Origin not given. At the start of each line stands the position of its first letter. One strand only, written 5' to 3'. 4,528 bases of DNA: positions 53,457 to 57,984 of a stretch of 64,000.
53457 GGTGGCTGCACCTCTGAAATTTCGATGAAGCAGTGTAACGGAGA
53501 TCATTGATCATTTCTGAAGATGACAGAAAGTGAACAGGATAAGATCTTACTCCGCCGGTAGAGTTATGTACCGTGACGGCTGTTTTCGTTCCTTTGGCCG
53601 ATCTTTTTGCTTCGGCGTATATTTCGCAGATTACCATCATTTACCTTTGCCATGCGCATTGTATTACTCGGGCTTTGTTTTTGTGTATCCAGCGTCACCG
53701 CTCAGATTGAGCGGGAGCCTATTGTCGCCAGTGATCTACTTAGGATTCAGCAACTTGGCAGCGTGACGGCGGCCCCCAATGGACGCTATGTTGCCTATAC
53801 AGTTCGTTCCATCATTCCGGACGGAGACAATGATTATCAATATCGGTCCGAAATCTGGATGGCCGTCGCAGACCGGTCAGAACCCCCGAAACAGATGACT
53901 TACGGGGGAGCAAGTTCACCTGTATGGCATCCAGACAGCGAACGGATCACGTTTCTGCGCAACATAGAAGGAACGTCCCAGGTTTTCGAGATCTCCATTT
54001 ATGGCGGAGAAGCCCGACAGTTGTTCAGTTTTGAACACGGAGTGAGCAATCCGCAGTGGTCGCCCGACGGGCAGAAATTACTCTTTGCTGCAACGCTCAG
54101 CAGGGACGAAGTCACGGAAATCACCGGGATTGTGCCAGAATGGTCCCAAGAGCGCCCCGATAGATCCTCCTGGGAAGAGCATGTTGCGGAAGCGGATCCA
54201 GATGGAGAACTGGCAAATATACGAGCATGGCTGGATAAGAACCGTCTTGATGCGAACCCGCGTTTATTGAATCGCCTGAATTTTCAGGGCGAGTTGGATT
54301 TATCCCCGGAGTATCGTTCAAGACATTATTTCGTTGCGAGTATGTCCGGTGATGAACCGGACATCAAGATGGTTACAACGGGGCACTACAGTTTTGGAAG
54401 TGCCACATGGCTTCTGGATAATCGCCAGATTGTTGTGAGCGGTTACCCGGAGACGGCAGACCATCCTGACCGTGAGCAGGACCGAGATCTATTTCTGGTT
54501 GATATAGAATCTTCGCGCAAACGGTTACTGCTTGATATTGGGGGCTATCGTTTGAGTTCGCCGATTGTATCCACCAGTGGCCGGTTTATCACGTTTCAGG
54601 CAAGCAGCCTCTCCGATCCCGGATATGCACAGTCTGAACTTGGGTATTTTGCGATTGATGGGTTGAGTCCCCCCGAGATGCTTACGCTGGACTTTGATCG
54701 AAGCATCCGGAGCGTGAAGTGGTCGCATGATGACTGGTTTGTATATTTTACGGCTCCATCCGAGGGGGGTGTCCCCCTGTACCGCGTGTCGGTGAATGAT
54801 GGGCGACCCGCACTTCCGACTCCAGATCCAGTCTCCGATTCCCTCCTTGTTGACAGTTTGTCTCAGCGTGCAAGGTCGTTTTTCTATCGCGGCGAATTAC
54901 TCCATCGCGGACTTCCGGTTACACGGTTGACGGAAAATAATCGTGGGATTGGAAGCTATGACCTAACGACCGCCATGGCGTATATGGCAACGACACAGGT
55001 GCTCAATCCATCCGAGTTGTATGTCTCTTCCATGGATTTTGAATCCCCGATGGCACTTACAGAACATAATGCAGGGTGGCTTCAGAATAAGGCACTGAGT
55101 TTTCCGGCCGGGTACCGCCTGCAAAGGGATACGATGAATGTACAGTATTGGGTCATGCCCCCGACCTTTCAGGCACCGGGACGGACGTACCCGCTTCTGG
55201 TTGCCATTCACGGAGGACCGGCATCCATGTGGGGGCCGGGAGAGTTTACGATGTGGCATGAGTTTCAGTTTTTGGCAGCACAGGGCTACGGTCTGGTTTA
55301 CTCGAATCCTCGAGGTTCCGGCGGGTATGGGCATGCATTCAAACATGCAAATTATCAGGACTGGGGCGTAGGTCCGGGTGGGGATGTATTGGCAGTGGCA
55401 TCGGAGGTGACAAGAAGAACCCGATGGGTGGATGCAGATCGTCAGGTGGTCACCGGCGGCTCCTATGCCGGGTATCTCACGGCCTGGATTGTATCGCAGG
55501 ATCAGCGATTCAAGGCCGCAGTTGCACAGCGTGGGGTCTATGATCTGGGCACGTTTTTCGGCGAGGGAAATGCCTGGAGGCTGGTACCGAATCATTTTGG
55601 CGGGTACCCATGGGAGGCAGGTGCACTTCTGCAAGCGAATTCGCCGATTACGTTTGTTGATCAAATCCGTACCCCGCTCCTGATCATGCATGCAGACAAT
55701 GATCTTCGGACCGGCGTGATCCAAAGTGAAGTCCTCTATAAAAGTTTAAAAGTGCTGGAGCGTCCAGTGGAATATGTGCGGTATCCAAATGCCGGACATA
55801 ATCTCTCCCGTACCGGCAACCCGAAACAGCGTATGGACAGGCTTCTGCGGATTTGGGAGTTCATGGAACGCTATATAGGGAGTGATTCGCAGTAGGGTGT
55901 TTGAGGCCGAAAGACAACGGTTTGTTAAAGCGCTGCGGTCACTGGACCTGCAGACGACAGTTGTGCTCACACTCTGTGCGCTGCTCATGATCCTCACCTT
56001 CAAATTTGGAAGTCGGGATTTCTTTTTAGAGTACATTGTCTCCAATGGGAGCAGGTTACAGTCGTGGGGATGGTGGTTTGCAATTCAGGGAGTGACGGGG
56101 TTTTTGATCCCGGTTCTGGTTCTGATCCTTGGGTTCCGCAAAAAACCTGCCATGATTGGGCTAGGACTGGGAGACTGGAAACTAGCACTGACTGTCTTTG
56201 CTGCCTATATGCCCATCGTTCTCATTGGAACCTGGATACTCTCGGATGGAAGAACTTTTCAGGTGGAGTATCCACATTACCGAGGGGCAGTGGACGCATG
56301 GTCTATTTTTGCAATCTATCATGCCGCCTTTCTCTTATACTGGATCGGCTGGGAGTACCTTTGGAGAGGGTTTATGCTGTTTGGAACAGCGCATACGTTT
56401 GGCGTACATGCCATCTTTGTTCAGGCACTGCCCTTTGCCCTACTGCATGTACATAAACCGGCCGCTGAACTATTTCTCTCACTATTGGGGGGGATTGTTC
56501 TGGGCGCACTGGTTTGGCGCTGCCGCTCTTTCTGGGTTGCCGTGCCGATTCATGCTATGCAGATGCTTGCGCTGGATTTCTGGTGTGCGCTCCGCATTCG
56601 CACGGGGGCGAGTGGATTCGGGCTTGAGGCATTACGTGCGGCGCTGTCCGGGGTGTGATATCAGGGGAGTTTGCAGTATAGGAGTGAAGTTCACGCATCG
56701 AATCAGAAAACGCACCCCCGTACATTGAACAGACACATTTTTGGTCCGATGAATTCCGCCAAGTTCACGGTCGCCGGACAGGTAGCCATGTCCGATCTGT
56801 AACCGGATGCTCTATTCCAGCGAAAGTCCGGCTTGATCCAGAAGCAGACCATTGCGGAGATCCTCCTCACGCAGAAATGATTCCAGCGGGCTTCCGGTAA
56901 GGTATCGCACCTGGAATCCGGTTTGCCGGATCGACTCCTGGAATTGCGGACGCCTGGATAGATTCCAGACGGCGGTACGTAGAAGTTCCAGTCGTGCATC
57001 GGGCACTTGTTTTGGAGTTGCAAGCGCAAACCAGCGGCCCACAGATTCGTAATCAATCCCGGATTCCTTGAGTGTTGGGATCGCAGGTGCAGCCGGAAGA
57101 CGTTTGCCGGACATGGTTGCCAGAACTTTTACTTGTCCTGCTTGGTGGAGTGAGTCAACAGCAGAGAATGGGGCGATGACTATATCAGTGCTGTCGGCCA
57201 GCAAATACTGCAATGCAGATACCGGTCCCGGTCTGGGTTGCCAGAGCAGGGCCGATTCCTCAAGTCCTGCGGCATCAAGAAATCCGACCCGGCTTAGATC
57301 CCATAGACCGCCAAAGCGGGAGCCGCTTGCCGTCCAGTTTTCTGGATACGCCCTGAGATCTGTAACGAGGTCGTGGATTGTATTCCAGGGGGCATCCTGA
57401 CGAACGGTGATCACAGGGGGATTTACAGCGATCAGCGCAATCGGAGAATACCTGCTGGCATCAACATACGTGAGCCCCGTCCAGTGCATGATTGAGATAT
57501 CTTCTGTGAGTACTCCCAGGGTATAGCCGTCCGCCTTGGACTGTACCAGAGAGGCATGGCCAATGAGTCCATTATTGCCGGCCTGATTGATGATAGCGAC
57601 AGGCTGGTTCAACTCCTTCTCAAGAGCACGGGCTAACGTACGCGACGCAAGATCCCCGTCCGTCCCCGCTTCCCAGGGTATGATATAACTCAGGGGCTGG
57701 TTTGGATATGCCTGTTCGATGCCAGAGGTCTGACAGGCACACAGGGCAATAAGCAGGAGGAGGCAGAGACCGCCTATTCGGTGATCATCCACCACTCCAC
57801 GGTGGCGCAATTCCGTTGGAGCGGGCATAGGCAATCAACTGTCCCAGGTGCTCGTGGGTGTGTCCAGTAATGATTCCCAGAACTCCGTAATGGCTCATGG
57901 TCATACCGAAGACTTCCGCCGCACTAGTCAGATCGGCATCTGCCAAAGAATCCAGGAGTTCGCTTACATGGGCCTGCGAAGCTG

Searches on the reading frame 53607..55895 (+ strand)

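Call 34: search_protein_families(library=ncbifam, proteins=[window:53607-55895:+], max_evalue=0.00001)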
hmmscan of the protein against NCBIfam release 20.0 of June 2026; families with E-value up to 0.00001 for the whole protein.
window:53607-55895:+ (762 aa): 4 families
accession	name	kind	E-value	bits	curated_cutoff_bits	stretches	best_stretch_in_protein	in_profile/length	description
NF053518.1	DipepPtdsDpp5Prph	equivalog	3e-54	184.6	900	2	438-738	334-638/655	dipeptidyl-peptidase Dpp5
NF033523.0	lasso_peptidase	equivalog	7.7e-26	91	400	2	41-170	3-158/638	Atxe2 family lasso peptide isopeptidase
TIGR02800.1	propeller_TolB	equivalog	6.9e-12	45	343.15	1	77-172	167-261/418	Tol-Pal system beta propeller repeat protein TolB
NF002183.0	PRK01029.1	equivalog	9e-07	28.3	405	1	95-163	320-390/429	Tol-Pal system protein TolB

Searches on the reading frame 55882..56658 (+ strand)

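Call 34: search_protein_families(library=ncbifam, proteins=[window:55882-56658:+], max_evalue=0.00001)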
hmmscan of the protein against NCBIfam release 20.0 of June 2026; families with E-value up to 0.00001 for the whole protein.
window:55882-56658:+ (258 aa): 2 families
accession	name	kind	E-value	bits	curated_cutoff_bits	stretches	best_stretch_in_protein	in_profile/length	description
NF040590.1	CPBP_Pyro_MrtA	exception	2.9e-18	66.8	200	1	64-237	25-194/194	CPBP family archaeomyxosortase MrtA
NF041647.1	ABC_perm_CPBP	equivalog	5.4e-07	28.7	435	1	25-226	423-625/636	ABC transporter permease subunit/CPBP intramembrane protease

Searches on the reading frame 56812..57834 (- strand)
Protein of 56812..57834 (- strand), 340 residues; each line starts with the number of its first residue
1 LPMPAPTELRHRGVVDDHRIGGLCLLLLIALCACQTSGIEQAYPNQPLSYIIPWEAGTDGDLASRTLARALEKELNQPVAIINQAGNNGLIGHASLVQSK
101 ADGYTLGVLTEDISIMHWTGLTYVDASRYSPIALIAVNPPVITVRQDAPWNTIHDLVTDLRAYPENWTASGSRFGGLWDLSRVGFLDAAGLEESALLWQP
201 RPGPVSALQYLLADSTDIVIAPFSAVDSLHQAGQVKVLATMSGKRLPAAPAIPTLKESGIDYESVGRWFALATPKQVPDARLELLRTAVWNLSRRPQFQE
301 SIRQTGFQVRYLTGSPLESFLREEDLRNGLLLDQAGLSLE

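Call 35: search_protein_families(library=pfam, proteins=[window:56812-57834:-], max_evalue=0.0001)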
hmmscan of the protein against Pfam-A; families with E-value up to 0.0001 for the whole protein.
window:56812-57834:- (340 aa): 1 family
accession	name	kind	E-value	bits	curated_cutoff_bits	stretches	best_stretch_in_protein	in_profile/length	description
PF03401.19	TctC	-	3.4e-36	125.6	27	1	65-337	3-274/274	Tripartite tricarboxylate transporter family receptor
